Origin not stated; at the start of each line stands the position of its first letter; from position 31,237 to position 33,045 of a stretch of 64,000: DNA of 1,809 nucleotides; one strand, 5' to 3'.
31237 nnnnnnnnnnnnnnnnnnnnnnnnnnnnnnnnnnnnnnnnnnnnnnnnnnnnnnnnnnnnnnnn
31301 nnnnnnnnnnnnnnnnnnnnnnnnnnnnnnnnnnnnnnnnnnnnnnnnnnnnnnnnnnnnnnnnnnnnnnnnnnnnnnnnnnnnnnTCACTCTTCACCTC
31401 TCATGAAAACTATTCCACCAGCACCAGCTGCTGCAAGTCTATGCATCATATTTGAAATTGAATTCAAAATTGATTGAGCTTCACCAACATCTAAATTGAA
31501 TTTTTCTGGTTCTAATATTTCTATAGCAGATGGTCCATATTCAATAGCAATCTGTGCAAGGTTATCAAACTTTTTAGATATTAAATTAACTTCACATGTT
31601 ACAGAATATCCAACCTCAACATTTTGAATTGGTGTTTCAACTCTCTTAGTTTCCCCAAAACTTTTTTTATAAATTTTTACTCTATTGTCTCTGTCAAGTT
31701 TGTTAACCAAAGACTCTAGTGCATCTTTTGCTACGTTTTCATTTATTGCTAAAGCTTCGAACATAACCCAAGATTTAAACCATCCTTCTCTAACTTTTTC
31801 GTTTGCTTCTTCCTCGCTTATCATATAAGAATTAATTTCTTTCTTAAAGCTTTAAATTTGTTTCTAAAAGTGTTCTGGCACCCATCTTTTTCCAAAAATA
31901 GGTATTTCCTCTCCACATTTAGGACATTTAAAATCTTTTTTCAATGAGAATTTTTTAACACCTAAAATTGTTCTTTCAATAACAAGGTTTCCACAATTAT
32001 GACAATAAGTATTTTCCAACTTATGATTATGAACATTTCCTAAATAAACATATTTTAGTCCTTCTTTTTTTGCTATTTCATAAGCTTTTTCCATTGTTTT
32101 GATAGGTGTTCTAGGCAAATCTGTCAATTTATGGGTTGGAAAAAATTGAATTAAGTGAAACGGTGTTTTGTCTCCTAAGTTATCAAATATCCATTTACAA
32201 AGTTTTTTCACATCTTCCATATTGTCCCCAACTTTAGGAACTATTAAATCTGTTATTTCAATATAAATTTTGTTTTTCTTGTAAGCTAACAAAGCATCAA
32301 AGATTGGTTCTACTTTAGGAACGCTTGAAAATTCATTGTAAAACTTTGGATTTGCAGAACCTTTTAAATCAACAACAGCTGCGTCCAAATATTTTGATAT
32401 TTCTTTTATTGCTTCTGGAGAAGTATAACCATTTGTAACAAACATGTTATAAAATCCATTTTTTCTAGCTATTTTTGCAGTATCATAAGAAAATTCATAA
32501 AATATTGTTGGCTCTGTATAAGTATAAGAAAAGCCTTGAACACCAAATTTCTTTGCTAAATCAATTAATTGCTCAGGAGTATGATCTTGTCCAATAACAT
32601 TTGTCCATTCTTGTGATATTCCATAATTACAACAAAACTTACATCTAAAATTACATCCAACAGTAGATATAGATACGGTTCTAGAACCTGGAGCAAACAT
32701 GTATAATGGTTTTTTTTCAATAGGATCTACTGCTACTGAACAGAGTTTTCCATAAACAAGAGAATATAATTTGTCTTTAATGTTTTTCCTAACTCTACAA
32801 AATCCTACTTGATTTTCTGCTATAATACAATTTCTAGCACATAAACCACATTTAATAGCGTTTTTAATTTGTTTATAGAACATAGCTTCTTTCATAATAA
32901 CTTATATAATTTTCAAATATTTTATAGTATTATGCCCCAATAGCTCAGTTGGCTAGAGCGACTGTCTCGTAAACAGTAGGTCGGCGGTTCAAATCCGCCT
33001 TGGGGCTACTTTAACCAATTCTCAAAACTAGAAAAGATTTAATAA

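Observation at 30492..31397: Membrane-spanning one-component regulator: extracytoplasmic domain, TM helix and cytoplasmic wHTH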

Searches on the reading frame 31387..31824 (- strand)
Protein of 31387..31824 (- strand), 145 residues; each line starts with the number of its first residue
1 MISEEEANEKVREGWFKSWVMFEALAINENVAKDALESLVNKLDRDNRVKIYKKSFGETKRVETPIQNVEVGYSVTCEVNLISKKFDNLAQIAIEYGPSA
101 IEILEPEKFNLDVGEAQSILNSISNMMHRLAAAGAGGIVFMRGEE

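Call 8: search_protein_families(library=pfam, proteins=[window:31387-31824:-], max_evalue=0.001)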
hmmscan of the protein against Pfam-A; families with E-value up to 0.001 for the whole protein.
window:31387-31824:- (145 aa): 0 families

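Call 58: find_homologous_proteins(query=window:31387-31824:-, max_evalue=0.001)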
Query window:31387-31824:- (145 aa): 147 proteins with E <= 0.001 among 191 candidates; the best 120 are listed.
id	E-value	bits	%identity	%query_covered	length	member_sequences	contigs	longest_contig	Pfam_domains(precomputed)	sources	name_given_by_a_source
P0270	2.9e-87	308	100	100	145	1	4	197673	PF27325.1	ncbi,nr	ncbi:MAG: hypothetical protein GTN40_00675 [Candidatus Aenigmarchaeota archaeon]|nr:hypothetical pro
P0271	8.7e-80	283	90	100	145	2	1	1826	PF27325.1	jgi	-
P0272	1.9e-77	276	88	100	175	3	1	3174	PF27325.1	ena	-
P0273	2.3e-77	276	88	100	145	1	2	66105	PF27325.1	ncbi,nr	ncbi:MAG: hypothetical protein GTN36_03640 [Candidatus Aenigmarchaeota archaeon]|nr:hypothetical pro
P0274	7.1e-77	274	87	100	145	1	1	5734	PF27325.1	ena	-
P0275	1.3e-75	270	86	100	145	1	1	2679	PF27325.1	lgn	-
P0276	2.4e-74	266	82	100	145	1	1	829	PF27325.1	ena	-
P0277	6.2e-74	264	83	100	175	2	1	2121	PF27325.1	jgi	-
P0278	1.5e-73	263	85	99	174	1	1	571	PF27325.1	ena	-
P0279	4.7e-73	262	83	100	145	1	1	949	PF27325.1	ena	-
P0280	8.7e-73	261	82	100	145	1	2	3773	PF27325.1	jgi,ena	-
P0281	1.4e-72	260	81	100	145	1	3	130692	PF27325.1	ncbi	-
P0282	2.5e-70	253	81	100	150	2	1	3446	PF27325.1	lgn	-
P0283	2.3e-66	240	73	100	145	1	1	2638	PF27325.1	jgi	jgi:hypothetical protein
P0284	3.3e-66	239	76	99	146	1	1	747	PF27325.1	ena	-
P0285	3.9e-65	236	75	100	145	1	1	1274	PF27325.1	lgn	-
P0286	7.9e-65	235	76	99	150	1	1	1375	PF27325.1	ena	-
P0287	1.9e-64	234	74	100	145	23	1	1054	PF27325.1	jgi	jgi:hypothetical protein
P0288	3.8e-64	233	71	100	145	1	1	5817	PF27325.1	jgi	jgi:hypothetical protein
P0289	4.8e-64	232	72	100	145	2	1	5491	PF27325.1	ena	-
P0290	6.2e-64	232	71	100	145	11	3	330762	PF27325.1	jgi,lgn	jgi:hypothetical protein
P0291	3.0e-63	230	72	99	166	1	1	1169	PF27325.1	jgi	jgi:hypothetical protein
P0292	1.6e-62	227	69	100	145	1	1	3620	PF27325.1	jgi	jgi:hypothetical protein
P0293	1.7e-62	227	72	100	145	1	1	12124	PF27325.1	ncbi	-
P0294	1.8e-62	227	69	99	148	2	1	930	PF27325.1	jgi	jgi:hypothetical protein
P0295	6.5e-62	226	72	100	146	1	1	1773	PF27325.1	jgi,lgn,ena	jgi:hypothetical protein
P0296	1.1e-61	225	68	99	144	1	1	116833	PF27325.1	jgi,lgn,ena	-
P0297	1.7e-61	224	72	100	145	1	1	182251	PF27325.1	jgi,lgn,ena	-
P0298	1.9e-61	224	70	99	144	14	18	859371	PF27325.1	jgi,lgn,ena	jgi:hypothetical protein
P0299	2.7e-61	223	67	99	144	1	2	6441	PF27325.1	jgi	jgi:hypothetical protein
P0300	3.2e-61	223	68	99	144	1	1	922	PF27325.1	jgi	jgi:hypothetical protein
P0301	6.4e-61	222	71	100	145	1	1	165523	PF27325.1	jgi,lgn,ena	-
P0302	9.5e-61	222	68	100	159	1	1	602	PF27325.1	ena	-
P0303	1.8e-60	221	69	99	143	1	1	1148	PF27325.1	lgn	-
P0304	3.6e-60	220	67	99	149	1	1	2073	PF27325.1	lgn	-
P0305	3.8e-60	220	67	100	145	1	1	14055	PF27325.1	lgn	-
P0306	5.5e-60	219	67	99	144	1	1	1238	PF27325.1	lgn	-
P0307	6.1e-60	219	67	99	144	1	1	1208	PF27325.1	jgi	-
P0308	7.0e-60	219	69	100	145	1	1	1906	PF27325.1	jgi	jgi:hypothetical protein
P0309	1.3e-59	218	65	99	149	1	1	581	PF27325.1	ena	-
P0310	2.0e-59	217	65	99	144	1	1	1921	PF27325.1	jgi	-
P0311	2.1e-59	217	68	99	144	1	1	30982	PF27325.1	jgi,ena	-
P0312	2.6e-59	217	69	100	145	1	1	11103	PF27325.1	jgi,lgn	jgi:hypothetical protein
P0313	2.6e-59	217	70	98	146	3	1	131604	PF27325.1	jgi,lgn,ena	-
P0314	3.7e-59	217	66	100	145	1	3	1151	PF27325.1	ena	-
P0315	4.1e-59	216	67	98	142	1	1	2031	PF27325.1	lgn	-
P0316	4.4e-59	216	67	99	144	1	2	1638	PF27325.1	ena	-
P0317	5.0e-59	216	66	100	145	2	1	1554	PF27325.1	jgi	jgi:hypothetical protein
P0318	5.6e-59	216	66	100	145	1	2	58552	PF27325.1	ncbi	ncbi:MAG: hypothetical protein QXD43_00410 [Candidatus Aenigmatarchaeota archaeon]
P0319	7.2e-59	216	66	99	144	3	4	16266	PF27325.1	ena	-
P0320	7.8e-59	216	65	99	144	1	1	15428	PF27325.1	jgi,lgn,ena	-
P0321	8.0e-59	216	63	99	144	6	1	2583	PF27325.1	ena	-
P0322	1.0e-58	215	69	100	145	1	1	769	PF27325.1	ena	-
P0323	1.0e-58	215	66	98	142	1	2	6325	PF27325.1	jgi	jgi:hypothetical protein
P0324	1.6e-58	214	67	99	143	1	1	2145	PF27325.1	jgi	jgi:hypothetical protein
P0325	2.1e-58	214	65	99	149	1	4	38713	PF27325.1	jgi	jgi:hypothetical protein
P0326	2.6e-58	214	66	89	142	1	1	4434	PF27325.1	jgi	jgi:hypothetical protein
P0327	2.9e-58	214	66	100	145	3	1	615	PF27325.1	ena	-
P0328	3.6e-58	213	65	89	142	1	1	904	PF27325.1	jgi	jgi:hypothetical protein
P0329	4.3e-58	213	66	99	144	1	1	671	PF27325.1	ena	-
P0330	4.6e-58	213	65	99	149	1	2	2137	PF27325.1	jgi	jgi:hypothetical protein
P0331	9.5e-58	212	68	98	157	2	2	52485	PF27325.1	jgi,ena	jgi:hypothetical protein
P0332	9.7e-58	212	65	89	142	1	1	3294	PF27325.1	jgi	jgi:hypothetical protein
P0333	1.3e-57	212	65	99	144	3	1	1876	PF27325.1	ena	-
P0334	1.3e-57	212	63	98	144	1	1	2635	PF27325.1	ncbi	-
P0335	1.4e-57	211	65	100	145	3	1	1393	PF27325.1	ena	-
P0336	2.1e-57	211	64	99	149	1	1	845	PF27325.1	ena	-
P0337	4.4e-57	210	65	98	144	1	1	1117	PF27325.1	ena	-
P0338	4.8e-57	210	65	99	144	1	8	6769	PF27325.1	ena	-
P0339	5.0e-57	210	63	99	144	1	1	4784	PF27325.1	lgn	-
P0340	5.0e-57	210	63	99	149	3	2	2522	PF27325.1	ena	-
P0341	7.5e-57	209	63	99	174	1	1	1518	PF27325.1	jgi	jgi:hypothetical protein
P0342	8.6e-57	209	63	99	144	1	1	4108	PF27325.1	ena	-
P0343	8.7e-57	209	64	100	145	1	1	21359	PF27325.1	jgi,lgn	jgi:hypothetical protein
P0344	9.8e-57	209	62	99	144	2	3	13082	PF27325.1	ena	-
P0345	1.1e-56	209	66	99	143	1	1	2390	PF27325.1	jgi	jgi:hypothetical protein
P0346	1.2e-56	208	63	99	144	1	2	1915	PF27325.1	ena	-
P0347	1.2e-56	208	65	99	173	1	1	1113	PF27325.1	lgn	-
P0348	1.4e-56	208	64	99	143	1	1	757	PF27325.1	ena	-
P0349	1.7e-56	208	68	98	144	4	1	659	PF27325.1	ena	-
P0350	2.6e-56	207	64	98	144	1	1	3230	PF27325.1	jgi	-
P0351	2.8e-56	207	67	98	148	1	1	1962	PF27325.1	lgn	-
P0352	4.9e-56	206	63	99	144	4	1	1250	PF27325.1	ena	-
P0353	7.0e-56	206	61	98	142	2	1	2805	PF27325.1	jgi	-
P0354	8.4e-56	206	63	98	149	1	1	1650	PF27325.1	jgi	jgi:hypothetical protein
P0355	9.3e-56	206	63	99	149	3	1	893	PF27325.1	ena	-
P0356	1.3e-55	205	62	99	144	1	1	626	PF27325.1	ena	-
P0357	1.5e-55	205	63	100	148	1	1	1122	PF27325.1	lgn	-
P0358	2.3e-55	204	63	100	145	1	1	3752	PF27325.1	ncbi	ncbi:MAG: hypothetical protein V1678_00580 [Candidatus Aenigmatarchaeota archaeon]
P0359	2.5e-55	204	62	99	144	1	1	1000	PF27325.1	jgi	jgi:hypothetical protein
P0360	4.3e-55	203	63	99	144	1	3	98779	PF27325.1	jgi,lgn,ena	-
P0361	4.5e-55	203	62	100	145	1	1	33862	PF27325.1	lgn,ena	-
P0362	4.5e-55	203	62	99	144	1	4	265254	PF27325.1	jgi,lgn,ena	jgi:hypothetical protein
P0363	4.6e-55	203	62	99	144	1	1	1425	PF27325.1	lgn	-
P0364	4.8e-55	203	62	99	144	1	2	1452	PF27325.1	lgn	-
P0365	6.3e-55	203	64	98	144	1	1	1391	PF27325.1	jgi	jgi:hypothetical protein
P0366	1.2e-54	202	61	99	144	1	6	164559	PF27325.1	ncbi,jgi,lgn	jgi:hypothetical protein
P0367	1.7e-54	201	62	99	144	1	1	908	PF27325.1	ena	-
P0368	1.7e-54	201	63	98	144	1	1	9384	PF27325.1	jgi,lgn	jgi:hypothetical protein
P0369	3.1e-54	201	63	98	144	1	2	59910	PF27325.1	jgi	jgi:hypothetical protein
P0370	3.3e-54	201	64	98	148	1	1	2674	PF27325.1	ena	-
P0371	4.1e-54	200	63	98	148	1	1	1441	PF27325.1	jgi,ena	-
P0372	6.7e-54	200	61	99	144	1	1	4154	PF27325.1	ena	-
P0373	8.0e-54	199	62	99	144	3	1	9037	PF27325.1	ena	-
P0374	8.8e-54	199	63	99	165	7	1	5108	PF27325.1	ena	-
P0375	1.2e-53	199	60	99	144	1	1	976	PF27325.1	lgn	-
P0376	1.4e-53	199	60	99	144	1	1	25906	PF27325.1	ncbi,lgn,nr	ncbi:MAG: hypothetical protein JW700_04300 [Candidatus Aenigmarchaeota archaeon]|nr:hypothetical pro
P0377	1.8e-53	198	61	99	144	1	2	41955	PF27325.1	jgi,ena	-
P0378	3.3e-53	197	63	98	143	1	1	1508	PF27325.1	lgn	-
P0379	3.5e-53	197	61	98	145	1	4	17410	PF27325.1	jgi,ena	jgi:hypothetical protein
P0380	5.2e-53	197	63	98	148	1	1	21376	PF27325.1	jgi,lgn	jgi:hypothetical protein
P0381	8.8e-53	196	60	99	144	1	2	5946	PF27325.1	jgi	jgi:hypothetical protein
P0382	8.9e-53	196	62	100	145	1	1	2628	PF27325.1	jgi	jgi:hypothetical protein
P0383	1.2e-52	196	61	98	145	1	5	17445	PF27325.1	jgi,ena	-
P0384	1.3e-52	195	61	97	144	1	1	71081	PF27325.1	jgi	-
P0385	1.3e-52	195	63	99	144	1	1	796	PF27325.1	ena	-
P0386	3.0e-52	194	59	99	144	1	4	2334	PF27325.1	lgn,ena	-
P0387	3.5e-52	194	61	100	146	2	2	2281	PF27325.1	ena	-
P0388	4.7e-52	194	62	98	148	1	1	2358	PF27325.1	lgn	-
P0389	5.3e-52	193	60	99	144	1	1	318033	PF27325.1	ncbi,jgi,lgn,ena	-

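Call 61: search_solved_structures(query=A6, max_evalue=10)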
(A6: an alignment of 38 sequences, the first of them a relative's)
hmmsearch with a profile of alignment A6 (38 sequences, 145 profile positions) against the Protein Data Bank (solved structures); distinct sequences matched with E-value up to 10: 5.
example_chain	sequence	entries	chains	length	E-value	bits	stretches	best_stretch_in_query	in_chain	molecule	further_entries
4ml3_A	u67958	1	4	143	0.0012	22.2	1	34-104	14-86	Response regulator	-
4cbv_A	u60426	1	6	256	0.0027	21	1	34-104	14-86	COME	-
4mld_A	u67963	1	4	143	0.0028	21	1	34-104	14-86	Response regulator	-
8fmw_G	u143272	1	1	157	0.66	13.3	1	18-61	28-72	30S ribosomal protein S7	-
2k2a_A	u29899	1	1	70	1.3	12.4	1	11-48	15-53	Troponin C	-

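Call 66: predict_structure(alignment_id=A6)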
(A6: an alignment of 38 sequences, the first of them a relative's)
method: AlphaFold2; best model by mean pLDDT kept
length: 145 residues; sequences in the alignment: 38
mean_pLDDT: 88.6   pTM: 0.78
mean pLDDT of the five models: 88.6, 88.4, 88.1, 86.8, 84.2
residues with pLDDT >= 90: 100; 70-90: 33; 50-70: 3; < 50: 9
segments of 3 or more residues with pLDDT < 50: 138-145
pLDDT, mean of each block of 10 residues (from residue 1): 97 97 91 94 97 96 86 95 95 91 93 90 85 60 38
secondary structure, 60 per line:
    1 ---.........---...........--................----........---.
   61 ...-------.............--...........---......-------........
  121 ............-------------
elements in order: H4-12 E16-26 H29-44 E49-56 E60-63 E71-83 H86-96 E100-105 H113-132

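Call 84: search_protein_families(library=ncbifam, proteins=[window:31387-31824:-], max_evalue=0.001)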
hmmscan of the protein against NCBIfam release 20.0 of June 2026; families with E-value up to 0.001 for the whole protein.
window:31387-31824:- (145 aa): 0 families

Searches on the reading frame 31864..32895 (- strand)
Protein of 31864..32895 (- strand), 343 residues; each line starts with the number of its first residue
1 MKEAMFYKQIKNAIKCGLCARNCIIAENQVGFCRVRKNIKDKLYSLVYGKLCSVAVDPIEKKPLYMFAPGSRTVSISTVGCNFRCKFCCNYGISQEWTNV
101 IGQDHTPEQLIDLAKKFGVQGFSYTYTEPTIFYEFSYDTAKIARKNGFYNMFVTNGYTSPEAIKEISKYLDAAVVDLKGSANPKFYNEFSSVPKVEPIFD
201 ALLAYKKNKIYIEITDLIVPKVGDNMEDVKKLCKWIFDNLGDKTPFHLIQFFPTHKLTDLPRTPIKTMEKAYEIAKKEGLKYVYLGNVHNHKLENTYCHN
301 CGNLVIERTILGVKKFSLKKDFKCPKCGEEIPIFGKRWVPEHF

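Call 8: search_protein_families(library=pfam, proteins=[window:31864-32895:-], max_evalue=0.001)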
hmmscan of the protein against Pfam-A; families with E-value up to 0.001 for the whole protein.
window:31864-32895:- (343 aa): 2 families
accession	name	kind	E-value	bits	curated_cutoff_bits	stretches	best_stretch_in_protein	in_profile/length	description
PF04055.27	Radical_SAM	-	1.8e-21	77.5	29.5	1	76-236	2-166/166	Radical SAM superfamily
PF13353.11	Fer4_12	-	7.9e-06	26.7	22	1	69-175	4-111/137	4Fe-4S single cluster domain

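Call 84: search_protein_families(library=ncbifam, proteins=[window:31864-32895:-], max_evalue=0.001)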
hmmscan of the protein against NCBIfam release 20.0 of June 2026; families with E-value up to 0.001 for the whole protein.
window:31864-32895:- (343 aa): 17 families
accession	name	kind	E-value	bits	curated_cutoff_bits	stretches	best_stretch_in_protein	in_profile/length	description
TIGR04337.1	AmmeMemoSam_rS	hypoth_equivalog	9.4e-93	310.8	220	1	11-332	9-330/349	AmmeMemoRadiSam system radical SAM enzyme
TIGR02493.1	PFLA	equivalog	8.3e-15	54.8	231.75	1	69-278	14-218/235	pyruvate formate-lyase-activating protein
TIGR02495.1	NrdG2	equivalog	1.8e-11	43.8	131.15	1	69-239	14-183/193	anaerobic ribonucleoside-triphosphate reductase activating protein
NF048010.1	SfplDhtActHpsHDes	equivalog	1.7e-09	37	430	1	125-252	138-264/298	(2S)-3-sulfopropanediol dehydratase activating enzyme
TIGR02668.1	moaA_archaeal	equivalog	2.8e-09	36.4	325.25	1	78-272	17-210/303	GTP 3',8-cyclase MoaA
TIGR04395.1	cutC_activ_rSAM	equivalog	5.1e-09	35.8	360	1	121-281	132-286/309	choline TMA-lyase-activating enzyme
TIGR02494.1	PFLE_PFLC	subfamily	1.6e-08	34.2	174.35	1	127-258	132-258/293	glycyl-radical enzyme activating protein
TIGR04041.1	activase_YjjW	hypoth_equivalog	2.8e-08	33.5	250.2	1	104-281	92-271/276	YjjW family glycine radical enzyme activase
NF043069.1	T4HPD_activ_SAM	equivalog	7.2e-08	32.1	425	1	74-259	75-258/299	trans-4-hydroxy-L-proline dehydratase activase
NF008356.0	PRK11145.1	equivalog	4.1e-07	29.5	375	1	69-259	19-207/246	pyruvate formate lyase 1-activating protein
NF038283.1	viperin_w_prok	equivalog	5.9e-07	28.9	180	1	80-172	11-109/281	viperin family antiviral radical SAM protein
NF001199.0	PRK00164.2-1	equivalog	1.2e-05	24.7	231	1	78-211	19-151/308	GTP 3',8-cyclase MoaA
TIGR02666.1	moaA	equivalog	3e-05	23.1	284.05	1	78-255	17-196/336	GTP 3',8-cyclase MoaA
TIGR03961.1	rSAM_PTO1314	hypoth_equivalog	4.8e-05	22.8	306.05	1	80-194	32-139/332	PTO1314 family radical SAM protein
NF033717.2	HPDL_rSAM_activ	equivalog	5.6e-05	22.5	420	0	120-258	132-265/311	4-hydroxyphenylacetate decarboxylase activase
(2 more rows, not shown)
